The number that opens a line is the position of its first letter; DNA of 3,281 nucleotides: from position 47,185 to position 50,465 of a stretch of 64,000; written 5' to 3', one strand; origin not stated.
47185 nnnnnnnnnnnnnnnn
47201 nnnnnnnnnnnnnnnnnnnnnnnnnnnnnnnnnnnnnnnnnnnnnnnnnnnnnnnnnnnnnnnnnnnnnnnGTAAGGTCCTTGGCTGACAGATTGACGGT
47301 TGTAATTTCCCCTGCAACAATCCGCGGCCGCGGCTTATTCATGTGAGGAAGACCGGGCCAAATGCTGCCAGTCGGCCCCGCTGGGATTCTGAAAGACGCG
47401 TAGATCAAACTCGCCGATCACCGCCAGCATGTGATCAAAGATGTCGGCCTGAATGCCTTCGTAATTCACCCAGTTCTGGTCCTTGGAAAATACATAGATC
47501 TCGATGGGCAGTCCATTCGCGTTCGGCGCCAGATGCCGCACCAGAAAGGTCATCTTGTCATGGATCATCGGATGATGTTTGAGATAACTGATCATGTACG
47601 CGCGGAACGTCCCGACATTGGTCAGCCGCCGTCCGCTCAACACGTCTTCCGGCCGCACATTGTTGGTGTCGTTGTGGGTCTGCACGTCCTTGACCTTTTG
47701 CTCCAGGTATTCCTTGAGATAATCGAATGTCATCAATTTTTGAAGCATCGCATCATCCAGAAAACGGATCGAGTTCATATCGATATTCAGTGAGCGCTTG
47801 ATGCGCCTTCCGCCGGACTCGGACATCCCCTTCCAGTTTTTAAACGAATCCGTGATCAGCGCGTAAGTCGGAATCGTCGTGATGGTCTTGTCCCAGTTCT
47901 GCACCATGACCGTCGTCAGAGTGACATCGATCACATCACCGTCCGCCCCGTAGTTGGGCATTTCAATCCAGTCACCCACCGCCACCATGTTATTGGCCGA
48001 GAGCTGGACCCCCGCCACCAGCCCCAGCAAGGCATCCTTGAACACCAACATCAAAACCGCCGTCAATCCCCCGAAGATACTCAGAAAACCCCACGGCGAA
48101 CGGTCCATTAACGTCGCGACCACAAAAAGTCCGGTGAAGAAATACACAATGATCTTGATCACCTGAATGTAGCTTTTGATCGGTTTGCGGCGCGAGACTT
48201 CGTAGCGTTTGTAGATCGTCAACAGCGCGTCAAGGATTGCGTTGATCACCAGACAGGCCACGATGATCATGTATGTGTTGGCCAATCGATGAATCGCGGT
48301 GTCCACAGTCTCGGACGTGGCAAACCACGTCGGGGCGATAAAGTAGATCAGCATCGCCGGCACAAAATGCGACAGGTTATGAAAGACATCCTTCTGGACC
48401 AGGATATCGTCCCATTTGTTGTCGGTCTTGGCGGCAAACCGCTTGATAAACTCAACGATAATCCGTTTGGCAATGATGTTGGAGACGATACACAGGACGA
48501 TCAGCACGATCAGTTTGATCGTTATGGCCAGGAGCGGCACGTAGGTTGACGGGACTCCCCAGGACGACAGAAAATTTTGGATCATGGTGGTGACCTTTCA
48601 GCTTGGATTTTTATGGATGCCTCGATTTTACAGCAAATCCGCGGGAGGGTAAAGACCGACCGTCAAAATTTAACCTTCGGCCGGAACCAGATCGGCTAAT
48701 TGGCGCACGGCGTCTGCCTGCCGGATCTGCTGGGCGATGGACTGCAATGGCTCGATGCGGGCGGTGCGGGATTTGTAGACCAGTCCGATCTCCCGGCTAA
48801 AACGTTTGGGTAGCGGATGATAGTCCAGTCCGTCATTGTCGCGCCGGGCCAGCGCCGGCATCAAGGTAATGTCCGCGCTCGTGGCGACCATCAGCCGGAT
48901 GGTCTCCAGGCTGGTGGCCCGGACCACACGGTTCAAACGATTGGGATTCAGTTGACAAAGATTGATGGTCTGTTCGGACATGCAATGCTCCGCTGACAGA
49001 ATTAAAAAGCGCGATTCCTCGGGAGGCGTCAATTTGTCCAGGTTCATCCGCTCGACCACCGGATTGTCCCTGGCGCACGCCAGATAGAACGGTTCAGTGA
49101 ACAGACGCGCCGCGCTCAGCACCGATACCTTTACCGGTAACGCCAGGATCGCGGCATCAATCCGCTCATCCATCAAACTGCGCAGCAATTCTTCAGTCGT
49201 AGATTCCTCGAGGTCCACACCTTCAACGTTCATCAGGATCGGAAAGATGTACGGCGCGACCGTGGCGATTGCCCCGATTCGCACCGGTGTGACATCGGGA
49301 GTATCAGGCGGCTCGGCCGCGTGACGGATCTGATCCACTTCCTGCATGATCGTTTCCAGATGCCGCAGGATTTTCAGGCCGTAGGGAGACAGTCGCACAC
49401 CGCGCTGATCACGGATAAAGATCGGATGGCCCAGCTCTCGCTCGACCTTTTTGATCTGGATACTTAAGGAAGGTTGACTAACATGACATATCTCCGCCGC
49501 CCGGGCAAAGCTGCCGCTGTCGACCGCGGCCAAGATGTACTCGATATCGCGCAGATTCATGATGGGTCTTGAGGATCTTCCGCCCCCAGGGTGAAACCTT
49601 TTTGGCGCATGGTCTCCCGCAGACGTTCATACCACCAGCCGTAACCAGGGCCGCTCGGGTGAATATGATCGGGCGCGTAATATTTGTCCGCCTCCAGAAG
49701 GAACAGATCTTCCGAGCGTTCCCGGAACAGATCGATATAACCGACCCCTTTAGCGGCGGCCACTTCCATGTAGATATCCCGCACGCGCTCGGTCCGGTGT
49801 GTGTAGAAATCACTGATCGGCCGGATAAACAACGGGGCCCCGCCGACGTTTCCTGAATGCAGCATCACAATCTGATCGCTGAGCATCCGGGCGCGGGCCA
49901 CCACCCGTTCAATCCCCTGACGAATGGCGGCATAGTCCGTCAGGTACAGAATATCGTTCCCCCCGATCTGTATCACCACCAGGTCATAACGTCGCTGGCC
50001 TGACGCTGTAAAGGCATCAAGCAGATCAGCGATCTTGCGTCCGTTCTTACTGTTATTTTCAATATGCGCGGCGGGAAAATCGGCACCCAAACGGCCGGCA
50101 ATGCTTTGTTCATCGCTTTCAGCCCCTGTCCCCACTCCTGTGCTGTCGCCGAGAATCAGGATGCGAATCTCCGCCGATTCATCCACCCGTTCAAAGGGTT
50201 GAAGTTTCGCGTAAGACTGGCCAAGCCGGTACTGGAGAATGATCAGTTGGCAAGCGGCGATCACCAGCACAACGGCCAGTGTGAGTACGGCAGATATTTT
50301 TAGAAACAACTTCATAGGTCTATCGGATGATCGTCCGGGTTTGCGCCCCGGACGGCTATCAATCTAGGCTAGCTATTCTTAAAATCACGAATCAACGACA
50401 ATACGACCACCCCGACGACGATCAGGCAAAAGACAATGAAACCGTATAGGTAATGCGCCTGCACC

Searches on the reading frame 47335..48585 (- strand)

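Call 70: search_protein_families(library=pfam, proteins=[window:47335-48585:-], max_evalue=0.00001)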
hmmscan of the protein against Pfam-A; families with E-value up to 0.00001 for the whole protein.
window:47335-48585:- (416 aa): 1 family
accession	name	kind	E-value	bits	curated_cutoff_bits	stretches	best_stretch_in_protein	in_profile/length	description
PF00924.24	MS_channel_2nd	-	1.4e-15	57.6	20.2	1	186-252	3-67/68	Mechanosensitive ion channel, beta-domain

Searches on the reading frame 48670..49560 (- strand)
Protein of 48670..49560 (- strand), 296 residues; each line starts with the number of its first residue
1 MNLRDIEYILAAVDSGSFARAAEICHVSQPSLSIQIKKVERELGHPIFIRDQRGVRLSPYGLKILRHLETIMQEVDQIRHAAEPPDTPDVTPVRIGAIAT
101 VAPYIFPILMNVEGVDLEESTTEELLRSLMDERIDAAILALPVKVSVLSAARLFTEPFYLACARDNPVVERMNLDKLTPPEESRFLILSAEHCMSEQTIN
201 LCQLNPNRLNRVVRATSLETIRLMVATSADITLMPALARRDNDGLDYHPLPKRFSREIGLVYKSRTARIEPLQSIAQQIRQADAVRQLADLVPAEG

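Call 70: search_protein_families(library=pfam, proteins=[window:48670-49560:-], max_evalue=0.00001)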
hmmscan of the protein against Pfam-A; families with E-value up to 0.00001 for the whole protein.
window:48670-49560:- (296 aa): 2 families
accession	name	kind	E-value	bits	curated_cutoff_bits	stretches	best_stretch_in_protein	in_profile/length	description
PF03466.25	LysR_substrate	-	7.8e-24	84.7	28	1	93-282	8-207/209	LysR substrate binding domain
PF00126.33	HTH_1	-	7.5e-19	67.9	26.6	1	3-61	1-59/60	Bacterial regulatory helix-turn-helix protein, lysR family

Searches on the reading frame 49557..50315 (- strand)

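Call 70: search_protein_families(library=pfam, proteins=[window:49557-50315:-], max_evalue=0.00001)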
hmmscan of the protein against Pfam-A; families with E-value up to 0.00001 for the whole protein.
window:49557-50315:- (252 aa): 2 families
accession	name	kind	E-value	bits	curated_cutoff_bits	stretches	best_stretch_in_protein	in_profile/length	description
PF13472.12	Lipase_GDSL_2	-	3.5e-21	76.9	32.9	1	55-225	2-176/178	GDSL-like Lipase/Acylhydrolase family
PF00657.28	Lipase_GDSL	-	4.6e-11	43.7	23.6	1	52-231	1-207/208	GDSL-like Lipase/Acylhydrolase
